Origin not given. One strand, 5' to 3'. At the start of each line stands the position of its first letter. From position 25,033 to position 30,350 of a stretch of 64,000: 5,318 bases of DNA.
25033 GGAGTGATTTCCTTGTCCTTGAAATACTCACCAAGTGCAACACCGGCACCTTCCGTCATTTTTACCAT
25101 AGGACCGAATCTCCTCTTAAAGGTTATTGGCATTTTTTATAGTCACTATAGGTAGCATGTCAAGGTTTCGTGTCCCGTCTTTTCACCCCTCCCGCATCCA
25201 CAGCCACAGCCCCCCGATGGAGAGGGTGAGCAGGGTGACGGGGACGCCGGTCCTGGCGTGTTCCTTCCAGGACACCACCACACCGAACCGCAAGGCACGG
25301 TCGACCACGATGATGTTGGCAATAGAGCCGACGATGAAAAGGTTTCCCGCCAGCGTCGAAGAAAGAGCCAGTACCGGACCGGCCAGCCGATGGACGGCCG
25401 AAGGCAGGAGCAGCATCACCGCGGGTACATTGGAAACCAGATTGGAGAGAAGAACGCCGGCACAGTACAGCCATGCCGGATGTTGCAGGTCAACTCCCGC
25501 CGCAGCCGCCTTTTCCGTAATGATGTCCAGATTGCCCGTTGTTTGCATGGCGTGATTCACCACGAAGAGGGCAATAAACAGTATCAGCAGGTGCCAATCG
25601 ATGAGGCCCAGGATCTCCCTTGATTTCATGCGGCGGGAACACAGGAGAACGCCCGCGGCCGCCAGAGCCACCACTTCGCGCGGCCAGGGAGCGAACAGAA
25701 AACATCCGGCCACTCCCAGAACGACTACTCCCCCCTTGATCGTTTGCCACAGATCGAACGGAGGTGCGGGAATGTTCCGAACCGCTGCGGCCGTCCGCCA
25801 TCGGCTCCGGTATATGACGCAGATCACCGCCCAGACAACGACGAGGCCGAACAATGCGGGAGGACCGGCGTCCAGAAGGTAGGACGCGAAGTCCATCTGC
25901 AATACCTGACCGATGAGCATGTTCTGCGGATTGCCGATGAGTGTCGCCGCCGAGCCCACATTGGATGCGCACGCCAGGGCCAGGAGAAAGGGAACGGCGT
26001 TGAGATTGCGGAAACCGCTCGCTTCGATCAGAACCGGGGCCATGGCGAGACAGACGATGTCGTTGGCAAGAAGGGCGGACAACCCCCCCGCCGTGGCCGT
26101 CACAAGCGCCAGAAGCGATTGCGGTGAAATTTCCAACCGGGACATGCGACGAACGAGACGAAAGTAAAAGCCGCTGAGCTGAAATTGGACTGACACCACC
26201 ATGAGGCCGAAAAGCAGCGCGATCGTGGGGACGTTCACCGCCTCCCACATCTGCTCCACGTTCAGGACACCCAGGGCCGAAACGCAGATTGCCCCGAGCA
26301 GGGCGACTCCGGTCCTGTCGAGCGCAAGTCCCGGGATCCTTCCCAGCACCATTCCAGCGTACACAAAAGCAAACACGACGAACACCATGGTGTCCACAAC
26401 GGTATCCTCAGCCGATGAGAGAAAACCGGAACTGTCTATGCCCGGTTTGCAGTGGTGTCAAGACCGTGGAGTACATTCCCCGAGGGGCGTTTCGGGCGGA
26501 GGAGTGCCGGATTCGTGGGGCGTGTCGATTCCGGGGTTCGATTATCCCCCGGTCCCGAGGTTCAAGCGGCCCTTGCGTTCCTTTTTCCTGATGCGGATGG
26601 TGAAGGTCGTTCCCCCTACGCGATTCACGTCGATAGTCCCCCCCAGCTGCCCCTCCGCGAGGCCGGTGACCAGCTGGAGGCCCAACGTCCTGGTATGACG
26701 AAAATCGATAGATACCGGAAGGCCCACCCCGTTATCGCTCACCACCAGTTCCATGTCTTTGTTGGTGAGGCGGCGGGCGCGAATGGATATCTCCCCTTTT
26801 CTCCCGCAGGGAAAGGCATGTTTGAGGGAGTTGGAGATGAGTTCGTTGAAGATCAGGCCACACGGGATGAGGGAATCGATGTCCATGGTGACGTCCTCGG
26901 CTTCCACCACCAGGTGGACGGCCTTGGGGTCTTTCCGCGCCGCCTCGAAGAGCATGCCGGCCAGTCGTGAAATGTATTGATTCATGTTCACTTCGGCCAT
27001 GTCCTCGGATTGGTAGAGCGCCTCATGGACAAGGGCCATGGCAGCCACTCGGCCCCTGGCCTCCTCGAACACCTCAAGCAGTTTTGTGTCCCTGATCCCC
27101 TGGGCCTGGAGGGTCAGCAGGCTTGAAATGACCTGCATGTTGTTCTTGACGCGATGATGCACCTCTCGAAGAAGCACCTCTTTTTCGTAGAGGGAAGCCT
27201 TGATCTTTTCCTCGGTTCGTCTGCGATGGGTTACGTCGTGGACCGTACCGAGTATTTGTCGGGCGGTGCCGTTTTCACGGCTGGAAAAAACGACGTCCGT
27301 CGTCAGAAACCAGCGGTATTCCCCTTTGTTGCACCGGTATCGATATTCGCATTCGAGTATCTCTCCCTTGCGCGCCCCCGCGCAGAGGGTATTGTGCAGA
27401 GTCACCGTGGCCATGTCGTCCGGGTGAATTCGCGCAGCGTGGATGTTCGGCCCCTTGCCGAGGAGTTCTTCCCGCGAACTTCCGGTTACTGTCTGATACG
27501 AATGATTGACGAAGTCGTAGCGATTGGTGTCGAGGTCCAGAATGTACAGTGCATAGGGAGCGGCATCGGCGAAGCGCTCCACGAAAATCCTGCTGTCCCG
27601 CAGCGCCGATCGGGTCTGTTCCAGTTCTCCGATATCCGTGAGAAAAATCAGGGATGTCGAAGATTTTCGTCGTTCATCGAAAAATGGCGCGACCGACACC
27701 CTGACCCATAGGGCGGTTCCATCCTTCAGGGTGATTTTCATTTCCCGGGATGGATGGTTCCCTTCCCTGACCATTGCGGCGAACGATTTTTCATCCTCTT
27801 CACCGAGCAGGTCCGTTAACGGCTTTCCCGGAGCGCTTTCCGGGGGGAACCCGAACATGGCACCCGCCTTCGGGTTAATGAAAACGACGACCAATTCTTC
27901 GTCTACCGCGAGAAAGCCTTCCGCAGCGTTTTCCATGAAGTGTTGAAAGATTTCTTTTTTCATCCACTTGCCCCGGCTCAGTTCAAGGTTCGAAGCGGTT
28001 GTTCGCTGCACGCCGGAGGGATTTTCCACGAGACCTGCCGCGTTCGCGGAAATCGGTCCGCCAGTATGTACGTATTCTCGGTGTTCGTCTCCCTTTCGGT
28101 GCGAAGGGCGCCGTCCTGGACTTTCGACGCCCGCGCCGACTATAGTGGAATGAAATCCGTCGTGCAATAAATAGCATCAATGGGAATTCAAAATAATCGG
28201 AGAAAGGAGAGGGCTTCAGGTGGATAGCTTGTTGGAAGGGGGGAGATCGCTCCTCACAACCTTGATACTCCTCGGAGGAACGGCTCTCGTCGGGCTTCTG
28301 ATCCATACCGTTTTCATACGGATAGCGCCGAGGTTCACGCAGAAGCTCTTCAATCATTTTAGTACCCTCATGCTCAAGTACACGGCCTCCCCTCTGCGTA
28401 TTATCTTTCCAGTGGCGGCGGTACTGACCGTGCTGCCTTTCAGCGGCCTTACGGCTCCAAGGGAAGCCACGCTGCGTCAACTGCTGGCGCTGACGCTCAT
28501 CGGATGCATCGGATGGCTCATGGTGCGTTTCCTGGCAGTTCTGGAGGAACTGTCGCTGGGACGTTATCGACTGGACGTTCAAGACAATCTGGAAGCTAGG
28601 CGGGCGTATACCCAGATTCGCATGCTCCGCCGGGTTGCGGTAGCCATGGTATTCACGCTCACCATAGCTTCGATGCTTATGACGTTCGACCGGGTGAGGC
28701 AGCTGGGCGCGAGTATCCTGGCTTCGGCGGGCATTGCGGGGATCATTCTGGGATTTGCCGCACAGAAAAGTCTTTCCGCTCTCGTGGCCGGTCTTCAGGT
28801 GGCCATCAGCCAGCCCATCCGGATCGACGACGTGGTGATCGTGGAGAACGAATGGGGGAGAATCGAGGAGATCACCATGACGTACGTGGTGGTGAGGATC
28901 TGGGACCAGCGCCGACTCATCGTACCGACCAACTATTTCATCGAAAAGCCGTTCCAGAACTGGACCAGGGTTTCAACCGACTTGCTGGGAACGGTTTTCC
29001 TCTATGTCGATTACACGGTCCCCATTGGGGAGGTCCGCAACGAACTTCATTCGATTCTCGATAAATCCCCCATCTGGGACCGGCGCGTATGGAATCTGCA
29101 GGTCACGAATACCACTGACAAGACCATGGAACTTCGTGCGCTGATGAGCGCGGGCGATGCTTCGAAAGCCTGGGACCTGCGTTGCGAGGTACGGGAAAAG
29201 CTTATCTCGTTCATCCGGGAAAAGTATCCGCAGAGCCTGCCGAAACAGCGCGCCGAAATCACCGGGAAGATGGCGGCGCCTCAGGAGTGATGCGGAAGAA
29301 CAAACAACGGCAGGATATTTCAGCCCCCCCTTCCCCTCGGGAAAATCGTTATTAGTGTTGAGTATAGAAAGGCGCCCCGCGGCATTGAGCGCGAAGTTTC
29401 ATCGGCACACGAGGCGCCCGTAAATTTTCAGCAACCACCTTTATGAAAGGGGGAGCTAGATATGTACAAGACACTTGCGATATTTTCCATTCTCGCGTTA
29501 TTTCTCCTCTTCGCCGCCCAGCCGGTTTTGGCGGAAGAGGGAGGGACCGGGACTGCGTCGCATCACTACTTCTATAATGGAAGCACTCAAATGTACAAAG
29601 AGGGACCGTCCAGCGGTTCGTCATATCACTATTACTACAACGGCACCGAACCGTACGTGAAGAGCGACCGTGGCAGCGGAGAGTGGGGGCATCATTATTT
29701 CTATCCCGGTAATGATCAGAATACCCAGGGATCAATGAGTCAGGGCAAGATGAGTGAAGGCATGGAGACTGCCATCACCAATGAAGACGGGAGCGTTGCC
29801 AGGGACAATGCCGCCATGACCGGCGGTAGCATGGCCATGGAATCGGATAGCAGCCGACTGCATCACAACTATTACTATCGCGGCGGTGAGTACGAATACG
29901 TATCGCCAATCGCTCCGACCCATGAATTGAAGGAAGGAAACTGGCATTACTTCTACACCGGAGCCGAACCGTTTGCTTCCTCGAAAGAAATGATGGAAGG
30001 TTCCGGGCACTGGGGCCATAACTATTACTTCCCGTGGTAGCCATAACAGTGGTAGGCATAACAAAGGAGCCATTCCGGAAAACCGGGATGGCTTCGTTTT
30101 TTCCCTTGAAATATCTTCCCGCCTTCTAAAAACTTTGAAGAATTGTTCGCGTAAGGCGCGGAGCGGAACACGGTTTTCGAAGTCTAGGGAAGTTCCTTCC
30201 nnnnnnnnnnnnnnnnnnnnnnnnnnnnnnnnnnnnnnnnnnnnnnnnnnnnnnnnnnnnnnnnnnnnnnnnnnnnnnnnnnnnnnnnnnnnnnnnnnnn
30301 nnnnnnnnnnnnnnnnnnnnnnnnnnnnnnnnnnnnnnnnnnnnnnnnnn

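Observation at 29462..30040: Secreted protein built from six H-x-Y-[FY]-Y repeats (His/Tyr-rich), between MscS and a receiver-kinase/CheY pair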

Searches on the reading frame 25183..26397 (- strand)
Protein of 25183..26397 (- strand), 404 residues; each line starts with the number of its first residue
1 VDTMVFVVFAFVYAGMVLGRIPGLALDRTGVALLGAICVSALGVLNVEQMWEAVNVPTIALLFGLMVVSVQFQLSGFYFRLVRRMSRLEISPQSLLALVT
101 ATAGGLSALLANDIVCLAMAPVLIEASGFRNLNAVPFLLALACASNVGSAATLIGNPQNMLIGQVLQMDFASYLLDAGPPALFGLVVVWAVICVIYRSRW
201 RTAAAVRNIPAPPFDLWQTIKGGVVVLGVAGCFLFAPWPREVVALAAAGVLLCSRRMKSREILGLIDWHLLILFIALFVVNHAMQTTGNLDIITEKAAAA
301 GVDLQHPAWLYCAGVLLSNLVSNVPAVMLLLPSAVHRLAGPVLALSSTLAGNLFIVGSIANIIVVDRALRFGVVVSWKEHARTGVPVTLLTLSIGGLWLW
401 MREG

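Call 12: search_protein_families(library=pfam, proteins=[window:25183-26397:-], max_evalue=0.001)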
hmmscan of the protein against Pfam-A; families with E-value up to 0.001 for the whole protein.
window:25183-26397:- (404 aa): 1 family
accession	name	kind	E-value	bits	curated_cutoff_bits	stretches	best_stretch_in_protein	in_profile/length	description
PF03600.22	CitMHS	-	2.6e-52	178.4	31.9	1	20-336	8-316/336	Citrate transporter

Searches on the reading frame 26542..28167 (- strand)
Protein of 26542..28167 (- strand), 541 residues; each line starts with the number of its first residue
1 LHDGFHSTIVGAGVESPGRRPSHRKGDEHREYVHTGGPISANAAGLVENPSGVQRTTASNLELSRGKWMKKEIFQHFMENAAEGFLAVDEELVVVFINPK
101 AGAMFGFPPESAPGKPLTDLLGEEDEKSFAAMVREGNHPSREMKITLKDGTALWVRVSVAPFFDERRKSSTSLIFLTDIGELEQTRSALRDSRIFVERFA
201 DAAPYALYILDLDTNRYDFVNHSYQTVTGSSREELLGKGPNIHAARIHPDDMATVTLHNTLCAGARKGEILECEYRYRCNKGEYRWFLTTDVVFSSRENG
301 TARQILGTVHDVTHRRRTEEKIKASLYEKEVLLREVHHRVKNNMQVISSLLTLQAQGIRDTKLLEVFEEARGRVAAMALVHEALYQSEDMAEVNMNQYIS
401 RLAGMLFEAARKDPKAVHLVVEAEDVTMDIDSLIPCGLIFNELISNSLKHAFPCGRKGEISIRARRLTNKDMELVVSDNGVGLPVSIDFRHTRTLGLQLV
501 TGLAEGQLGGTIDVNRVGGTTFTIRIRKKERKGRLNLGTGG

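Call 12: search_protein_families(library=pfam, proteins=[window:26542-28167:-], max_evalue=0.001)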
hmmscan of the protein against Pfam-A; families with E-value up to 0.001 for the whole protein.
window:26542-28167:- (541 aa): 10 families
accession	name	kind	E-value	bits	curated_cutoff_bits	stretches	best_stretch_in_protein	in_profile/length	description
PF07568.18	HisKA_2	-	5.8e-28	97.2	22.3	1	335-409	1-75/76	Histidine kinase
PF00989.32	PAS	-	6.3e-23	81.4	22.6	2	74-179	3-113/113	PAS fold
PF13426.13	PAS_9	-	7.8e-23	81.2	27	2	84-180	3-102/103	PAS domain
PF08447.18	PAS_3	-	1.4e-22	80.2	25.6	2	219-309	3-89/89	PAS fold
PF08448.16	PAS_4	-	1.7e-16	60.9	23.1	2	80-183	3-109/110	PAS fold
PF02518.31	HATPase_c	-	2.7e-12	47.5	26.4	1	438-528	8-109/111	Histidine kinase-, DNA gyrase B-, and HSP90-like ATPase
PF13188.13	PAS_8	-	2.4e-10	40.4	21.8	1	72-123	1-49/65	PAS domain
PF07536.20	HWE_HK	-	3.6e-07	31.3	22.8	1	335-396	1-59/83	HWE histidine kinase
PF13581.12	HATPase_c_2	-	0.0002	21.8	27.4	1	425-504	21-109/127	Histidine kinase-like ATPase domain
PF12860.13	PAS_7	-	0.00024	21.7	27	0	79-123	2-47/115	PAS fold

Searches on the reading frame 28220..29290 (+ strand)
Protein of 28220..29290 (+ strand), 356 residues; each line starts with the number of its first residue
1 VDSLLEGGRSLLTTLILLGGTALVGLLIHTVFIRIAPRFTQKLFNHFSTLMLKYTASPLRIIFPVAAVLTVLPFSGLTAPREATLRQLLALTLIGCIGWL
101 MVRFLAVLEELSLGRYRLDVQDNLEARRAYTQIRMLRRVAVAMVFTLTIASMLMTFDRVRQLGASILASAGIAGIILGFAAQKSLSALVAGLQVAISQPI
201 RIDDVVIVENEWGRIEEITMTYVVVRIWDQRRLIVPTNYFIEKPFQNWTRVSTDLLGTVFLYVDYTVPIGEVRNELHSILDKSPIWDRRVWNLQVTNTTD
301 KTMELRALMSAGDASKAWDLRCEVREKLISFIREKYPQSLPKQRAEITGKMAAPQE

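Call 12: search_protein_families(library=pfam, proteins=[window:28220-29290:+], max_evalue=0.001)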
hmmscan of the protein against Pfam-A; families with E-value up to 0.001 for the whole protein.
window:28220-29290:+ (356 aa): 1 family
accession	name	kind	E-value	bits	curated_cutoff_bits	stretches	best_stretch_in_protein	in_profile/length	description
PF00924.24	MS_channel_2nd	-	2.1e-14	53.8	20.2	1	184-250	2-68/68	Mechanosensitive ion channel, beta-domain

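Call 23: find_related_loci(query=window:28220-29287:+, collection=genome_contigs, flank=10000)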
Query window:28220-29287:+ (356 aa) in genome_contigs; peptide patterns used: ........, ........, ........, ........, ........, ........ (x = any residue, [..] = any of these).
600 stretches matched a pattern (row limit reached: there are more); 591 encode a relative of the query (tblastn E <= 1e-3); the best 80 are kept; 80 distinct loci.
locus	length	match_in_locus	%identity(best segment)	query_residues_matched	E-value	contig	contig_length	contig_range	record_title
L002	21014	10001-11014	55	10-345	1e-122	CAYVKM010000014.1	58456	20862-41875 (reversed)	MAG TPA_asm: uncultured Calditrichaceae bacterium isolate SRP214966_co2_132 genome assembly, contig: NODE_493_length_584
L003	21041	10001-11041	52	1-347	2e-122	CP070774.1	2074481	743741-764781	MAG: Syntrophobacterales bacterium isolate bin204 chromosome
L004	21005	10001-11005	54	20-354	1e-122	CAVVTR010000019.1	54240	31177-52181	MAG: uncultured Acidobacteriota bacterium isolate MFD02923.bin.1.143 genome assembly, contig: contig_57481, whole genome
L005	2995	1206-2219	56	12-348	4e-127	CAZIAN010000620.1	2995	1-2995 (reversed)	MAG TPA_asm: uncultured Pirellulales bacterium isolate binchicken_co81_115 genome assembly, contig: NODE_71293_length_29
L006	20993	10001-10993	55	14-347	1e-121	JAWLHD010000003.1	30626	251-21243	MAG: Anaerohalosphaeraceae bacterium isolate 30dZY2.bin.36 NODE_1910_length_30626_cov_3.483736, whole genome shotgun seq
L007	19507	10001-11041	53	1-347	1e-121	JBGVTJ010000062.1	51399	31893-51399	MAG: Thermodesulfobacteriota bacterium isolate S_237_B13 k127_214945, whole genome shotgun sequence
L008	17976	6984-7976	57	28-355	4e-121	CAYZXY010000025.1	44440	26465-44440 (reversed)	MAG TPA_asm: uncultured Pirellulales bacterium isolate SRP141376_co3_268 genome assembly, contig: NODE_2048_length_44440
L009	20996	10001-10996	53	17-348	4e-119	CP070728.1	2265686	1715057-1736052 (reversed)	MAG: Planctomycetota bacterium isolate bin43 chromosome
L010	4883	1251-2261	54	13-350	2e-119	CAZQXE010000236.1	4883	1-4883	MAG TPA_asm: uncultured Pirellulales bacterium isolate binchicken_co116_398 genome assembly, contig: NODE_22167_length_4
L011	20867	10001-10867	62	59-347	6e-119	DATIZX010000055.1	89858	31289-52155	MAG TPA_asm: Verrucomicrobiia bacterium isolate SMAG_U15312 k141_532129, whole genome shotgun sequence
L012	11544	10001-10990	55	17-347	2e-118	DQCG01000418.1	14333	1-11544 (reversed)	MAG TPA_asm: Phycisphaerales bacterium isolate UBA9295 contig_105907, whole genome shotgun sequence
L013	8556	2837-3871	53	2-347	6e-118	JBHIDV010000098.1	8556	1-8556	MAG: Sedimentisphaerales bacterium isolate b3.sp3_bin.2 NODE_2974_length_8556_cov_6.204211, whole genome shotgun sequenc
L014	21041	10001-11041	52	1-347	6e-118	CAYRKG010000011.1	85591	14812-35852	MAG TPA_asm: uncultured Spirochaetota bacterium isolate SRP323688_co1_269 genome assembly, contig: NODE_562_length_85591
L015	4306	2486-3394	57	45-347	3e-118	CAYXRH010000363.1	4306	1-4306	MAG TPA_asm: uncultured Thermodesulfobacteriota bacterium isolate binchicken_co178_236 genome assembly, contig: NODE_236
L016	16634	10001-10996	55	35-350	2e-116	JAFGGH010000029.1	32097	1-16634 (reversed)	MAG: Sedimentisphaerales bacterium isolate Zod_Metabat.138 k87_3861415, whole genome shotgun sequence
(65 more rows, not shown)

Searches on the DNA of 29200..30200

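Call 55: search_rna_families(source=window, start=29200, end=30200, threshold=evalue, max_evalue=1)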
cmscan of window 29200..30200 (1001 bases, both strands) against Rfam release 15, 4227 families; matches with E-value up to 1: 1.
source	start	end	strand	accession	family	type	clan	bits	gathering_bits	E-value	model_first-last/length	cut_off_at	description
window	30069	30161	+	RF02240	Xoo1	Gene; sRNA;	-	21.1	70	0.58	1-95/95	no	Xanthomonadaceae sRNA Xoo1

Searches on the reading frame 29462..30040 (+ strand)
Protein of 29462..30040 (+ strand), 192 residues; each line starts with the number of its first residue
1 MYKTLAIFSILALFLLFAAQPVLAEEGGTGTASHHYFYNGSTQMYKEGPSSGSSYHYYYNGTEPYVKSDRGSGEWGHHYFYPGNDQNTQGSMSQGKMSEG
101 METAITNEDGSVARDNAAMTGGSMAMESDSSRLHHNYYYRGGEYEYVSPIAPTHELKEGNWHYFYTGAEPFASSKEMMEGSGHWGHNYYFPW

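Call 3: search_protein_families(library=pfam, proteins=[window:29462-30040:+], max_evalue=10)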
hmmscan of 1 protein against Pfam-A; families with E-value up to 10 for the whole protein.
window:29462-30040:+ (192 aa): 0 families
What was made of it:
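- On Pfam Tyr/His-motif families (YHYH PF14240, Y_Y_Y PF07495, WW PF00397, beta/gamma-crystallin PF00030): Zero Pfam families at E <= 10 (call 3).
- On Outer-membrane beta-barrel: No Pfam hit (call 3).
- Pfam CW_binding and choline-binding models give no hit at E <= 10 (call 3).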

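Call 4: search_protein_families(library=ncbifam, proteins=[window:29462-30040:+], max_evalue=10)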
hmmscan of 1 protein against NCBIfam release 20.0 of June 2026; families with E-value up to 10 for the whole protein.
window:29462-30040:+ (192 aa): 0 families
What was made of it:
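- On SilE/PcoE: No Pfam or NCBIfam hit at E <= 10 (calls 3, 4).
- Tried and rejected: Pfam and NCBIfam at E <= 10 (calls 3, 4).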

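Call 5: find_homologous_proteins(query=window:29462-30037:+, max_evalue=0.01)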
Query window:29462-30037:+ (192 aa): 1 proteins with E <= 0.01 among 33 candidates.
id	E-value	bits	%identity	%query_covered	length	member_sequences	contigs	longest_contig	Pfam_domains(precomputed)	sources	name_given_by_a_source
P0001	4.3e-126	437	100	100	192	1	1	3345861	-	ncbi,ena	-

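Call 8: list_cluster_members(proteins=[P0001])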
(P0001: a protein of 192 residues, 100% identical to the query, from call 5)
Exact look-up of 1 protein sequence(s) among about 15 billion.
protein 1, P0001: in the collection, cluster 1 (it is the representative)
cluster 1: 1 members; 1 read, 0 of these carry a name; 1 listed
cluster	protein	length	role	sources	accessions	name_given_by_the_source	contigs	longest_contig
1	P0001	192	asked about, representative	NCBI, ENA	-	-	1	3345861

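Call 10: find_encoding_contigs(protein=P0001, flank=10000, max_places=3)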
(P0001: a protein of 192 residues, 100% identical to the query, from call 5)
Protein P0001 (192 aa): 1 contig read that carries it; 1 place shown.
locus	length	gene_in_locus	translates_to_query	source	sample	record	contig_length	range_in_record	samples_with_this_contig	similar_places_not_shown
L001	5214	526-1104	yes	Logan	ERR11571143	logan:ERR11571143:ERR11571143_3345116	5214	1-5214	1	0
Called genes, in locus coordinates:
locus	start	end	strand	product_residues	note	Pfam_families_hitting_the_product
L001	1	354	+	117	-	?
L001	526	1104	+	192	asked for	-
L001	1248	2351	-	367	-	PF00072:Response_reg, PF07730:HisKA_3, PF02518:HATPase_c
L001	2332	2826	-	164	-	PF00072:Response_reg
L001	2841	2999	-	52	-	-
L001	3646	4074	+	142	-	PF01128:IspD (weak), PF12804:NTP_transf_3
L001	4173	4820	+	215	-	PF01966:HD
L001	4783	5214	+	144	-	?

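Call 15: search_protein_representatives(protein=window:29462-30037:+)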
Query: 192 residues. Proteins with E-value up to 0.001 (for the whole library): 1; up to 1e-10: 1; up to 1e-30: 1. The best 1 are listed.
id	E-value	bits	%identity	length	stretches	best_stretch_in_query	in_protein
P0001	1.4e-126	436.8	100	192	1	1-192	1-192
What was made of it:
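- On SilE/PcoE: Only a self-hit in 1.84 billion representatives (call 15).
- Closest known: SilE / PcoE periplasmic metal 'sponges'. Different: There is no sequence similarity (calls 3, 15).
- It is a singleton among about 15 billion proteins (calls 5, 8, 15).
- Tried and rejected: Exhaustive phmmer over 1.84 billion representatives (call 15).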

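Call 22: find_related_loci(query=window:29462-30037:+, collection=genome_contigs, flank=10000)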
Query window:29462-30037:+ (192 aa) in genome_contigs; peptide patterns used: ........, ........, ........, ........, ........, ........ (x = any residue, [..] = any of these).
25 stretches matched a pattern, but none encodes a relative of the query by tblastn (E <= 1e-3).

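Call 29: search_solved_structures(query=window:29534-30037:+, max_evalue=10, show_alignments=3)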
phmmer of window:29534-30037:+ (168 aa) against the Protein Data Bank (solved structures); distinct sequences matched with E-value up to 10: 1.
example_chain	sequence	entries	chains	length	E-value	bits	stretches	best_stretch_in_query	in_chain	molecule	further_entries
5ke4_A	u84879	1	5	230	0.91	13.2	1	92-160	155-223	Soluble acetylcholine receptor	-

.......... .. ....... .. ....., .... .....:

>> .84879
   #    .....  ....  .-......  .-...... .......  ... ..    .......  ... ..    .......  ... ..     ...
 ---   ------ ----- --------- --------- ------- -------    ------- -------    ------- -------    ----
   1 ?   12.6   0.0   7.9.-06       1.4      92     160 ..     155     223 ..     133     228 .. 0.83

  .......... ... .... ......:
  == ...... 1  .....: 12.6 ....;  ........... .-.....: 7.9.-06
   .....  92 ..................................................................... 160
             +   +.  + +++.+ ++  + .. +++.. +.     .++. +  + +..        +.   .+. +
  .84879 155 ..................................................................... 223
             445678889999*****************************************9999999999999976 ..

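Call 36: predict_structure(protein=window:29462-30037:+)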
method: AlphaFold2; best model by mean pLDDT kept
length: 192 residues; sequences in the alignment: 1
mean_pLDDT: 38.3   pTM: 0.19
mean pLDDT of the five models: 38.3, 38.3, 37.8, 37.6, 33.4
residues with pLDDT >= 90: 0; 70-90: 18; 50-70: 5; < 50: 169
segments of 3 or more residues with pLDDT < 50: 24-192
pLDDT, mean of each block of 10 residues (from residue 1): 77 79 48 38 36 40 39 34 30 28 36 34 26 35 34 28 30 29 31 26
secondary structure, 60 per line:
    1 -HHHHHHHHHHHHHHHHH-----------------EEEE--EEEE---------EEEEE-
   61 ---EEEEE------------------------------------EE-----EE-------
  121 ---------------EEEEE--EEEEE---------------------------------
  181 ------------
elements in order: H2-18 E36-39 E42-45 E55-59 E64-68 E136-140 E143-147
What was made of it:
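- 29462..29533 (+): Sec (SPase I) signal peptide, aa 1-24: MYK-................-QPVLA, predicted cleavage VLA|EE. No Cys, no twin-Arg. AF2 gives helix 2-18; mean pLDDT 77-79 over residues 1-20 (call 36).
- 29561..29575 (+): Pentad 1, HHYFY (aa 34-38), followed by an NG turn. AF2 strands 36-39 and 42-45 (call 36).
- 29624..29638 (+): Pentad 2, YHYYY (aa 55-59), followed by NG. AF2 strands 55-59 and 64-68 (call 36).
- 29864..29878 (+): Pentad 4, HNYYY (aa 135-139), followed by RGG. AF2 strands 136-140 and 143-147 (call 36).
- On Type I (SPase I) Sec signal peptide: AF2 gives helix 2-18 (call 36).
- Tried and rejected: Full-length AF2 gave pLDDT 38 (call 36).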

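Call 63: search_dna_similar(query=window:29534-30037:+, collection=plasmids, mode=protein, max_evalue=1, max_rows=10)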
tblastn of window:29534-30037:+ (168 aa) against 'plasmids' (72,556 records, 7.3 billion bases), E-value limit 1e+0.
No match.

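Call 64: search_dna_similar(query=window:29534-30037:+, collection=phages, mode=protein, max_evalue=1, max_rows=10)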
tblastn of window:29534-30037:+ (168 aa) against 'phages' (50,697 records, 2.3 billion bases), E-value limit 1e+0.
No match.
